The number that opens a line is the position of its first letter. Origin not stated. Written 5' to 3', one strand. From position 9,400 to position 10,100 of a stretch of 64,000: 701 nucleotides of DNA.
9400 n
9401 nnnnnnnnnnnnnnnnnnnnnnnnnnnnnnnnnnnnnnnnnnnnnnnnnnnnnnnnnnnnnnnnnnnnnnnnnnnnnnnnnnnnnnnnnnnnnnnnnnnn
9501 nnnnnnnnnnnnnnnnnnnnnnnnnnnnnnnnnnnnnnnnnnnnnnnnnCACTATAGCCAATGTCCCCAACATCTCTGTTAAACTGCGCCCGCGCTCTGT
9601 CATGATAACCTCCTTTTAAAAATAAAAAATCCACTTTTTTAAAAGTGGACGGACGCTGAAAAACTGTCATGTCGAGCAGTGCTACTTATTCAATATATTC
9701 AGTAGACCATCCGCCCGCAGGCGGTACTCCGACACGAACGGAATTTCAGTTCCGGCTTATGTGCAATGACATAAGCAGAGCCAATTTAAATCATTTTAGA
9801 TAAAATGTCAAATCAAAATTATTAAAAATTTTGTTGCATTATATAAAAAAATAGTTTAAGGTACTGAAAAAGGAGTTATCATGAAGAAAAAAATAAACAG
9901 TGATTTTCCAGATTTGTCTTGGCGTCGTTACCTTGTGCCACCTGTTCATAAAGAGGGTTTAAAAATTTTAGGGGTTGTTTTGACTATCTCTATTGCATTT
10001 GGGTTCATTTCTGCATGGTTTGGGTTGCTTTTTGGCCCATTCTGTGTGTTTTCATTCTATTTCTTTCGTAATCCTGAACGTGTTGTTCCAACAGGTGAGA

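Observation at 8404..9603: Two prepilin-type proteins with atypical Arg at +1; the larger carries a Cys-rich ~60-aa block; a CtrA box lies beside the smaller one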

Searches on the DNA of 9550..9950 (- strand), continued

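Call 88: search_with_rna_model(model_id=R2, sources=[window, L138, L044, L019, L015, L025, L086, L092, L081, L013, L083, L082, L024, L043, L046, L027, L072, L045, L110, L106, L115, L121, L062, L067], max_evalue=0.001, make_alignment=true)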
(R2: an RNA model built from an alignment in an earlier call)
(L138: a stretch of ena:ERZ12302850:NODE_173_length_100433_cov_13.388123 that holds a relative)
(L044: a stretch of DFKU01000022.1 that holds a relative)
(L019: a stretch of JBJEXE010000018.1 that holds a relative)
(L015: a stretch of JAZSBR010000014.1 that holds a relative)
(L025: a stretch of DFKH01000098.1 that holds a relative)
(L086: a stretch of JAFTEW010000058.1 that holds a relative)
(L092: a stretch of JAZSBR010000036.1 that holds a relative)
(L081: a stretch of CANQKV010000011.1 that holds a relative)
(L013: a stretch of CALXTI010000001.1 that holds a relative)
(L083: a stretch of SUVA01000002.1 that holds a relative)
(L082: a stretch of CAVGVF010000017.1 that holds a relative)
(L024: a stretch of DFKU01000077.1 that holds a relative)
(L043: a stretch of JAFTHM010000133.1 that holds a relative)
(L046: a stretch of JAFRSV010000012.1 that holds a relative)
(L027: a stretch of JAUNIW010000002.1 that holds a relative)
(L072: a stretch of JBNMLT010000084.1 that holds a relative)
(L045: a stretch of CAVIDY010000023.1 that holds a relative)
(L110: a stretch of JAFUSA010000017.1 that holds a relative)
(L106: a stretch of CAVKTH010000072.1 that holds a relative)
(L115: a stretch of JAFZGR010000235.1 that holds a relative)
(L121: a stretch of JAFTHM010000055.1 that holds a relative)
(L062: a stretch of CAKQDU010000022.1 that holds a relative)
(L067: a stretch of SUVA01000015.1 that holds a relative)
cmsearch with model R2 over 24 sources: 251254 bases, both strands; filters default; matches with E-value up to 0.001: 23.
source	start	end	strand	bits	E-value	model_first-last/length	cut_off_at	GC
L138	9886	9977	+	97.2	9.6e-22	1-91/91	no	0.39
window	9627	9718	-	91.9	2.1e-20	1-91/91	no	0.42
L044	4155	4245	+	86.4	5e-19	1-91/91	no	0.45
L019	6075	6163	+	85.3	9.8e-19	1-91/91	no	0.44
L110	7876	7972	+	78.7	4.6e-17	1-91/91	no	0.42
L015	7033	7135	-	72.8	1.4e-15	1-91/91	no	0.37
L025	3406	3504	+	60.9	1.5e-12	1-91/91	no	0.4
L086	3224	3325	+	56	2.6e-11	1-91/91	no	0.41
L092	534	633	-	52.8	1.7e-10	1-91/91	no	0.41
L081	2100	2197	-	51.4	3.8e-10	1-91/91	no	0.4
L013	112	202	+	45.4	1.3e-08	1-91/91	no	0.42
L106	7641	7741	+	43.2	4.4e-08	1-91/91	no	0.39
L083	4548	4658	-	43.2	4.7e-08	1-91/91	no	0.41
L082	6859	6958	-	43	5e-08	1-91/91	no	0.5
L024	4970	5072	+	42.7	6e-08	1-91/91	no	0.47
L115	2283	2390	-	41.5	1.2e-07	1-91/91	no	0.4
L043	225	326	-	41.2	1.5e-07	1-91/91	no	0.34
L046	5565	5656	+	40.8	1.9e-07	1-91/91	no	0.41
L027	7371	7474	-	40.3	2.4e-07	1-91/91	no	0.41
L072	2247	2347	-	38.9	5.5e-07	1-91/91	no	0.38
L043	6630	6732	+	36.3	2.5e-06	1-91/91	no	0.45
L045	4036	4167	-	34.9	5.7e-06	1-91/91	no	0.4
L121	3242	3340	+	26.8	0.00063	1-91/91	no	0.47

Alignment A11: 23 matches aligned to the model, 182 columns, each read 5' to 3' on its own strand. Consensus structure (alignment columns), stored with it:
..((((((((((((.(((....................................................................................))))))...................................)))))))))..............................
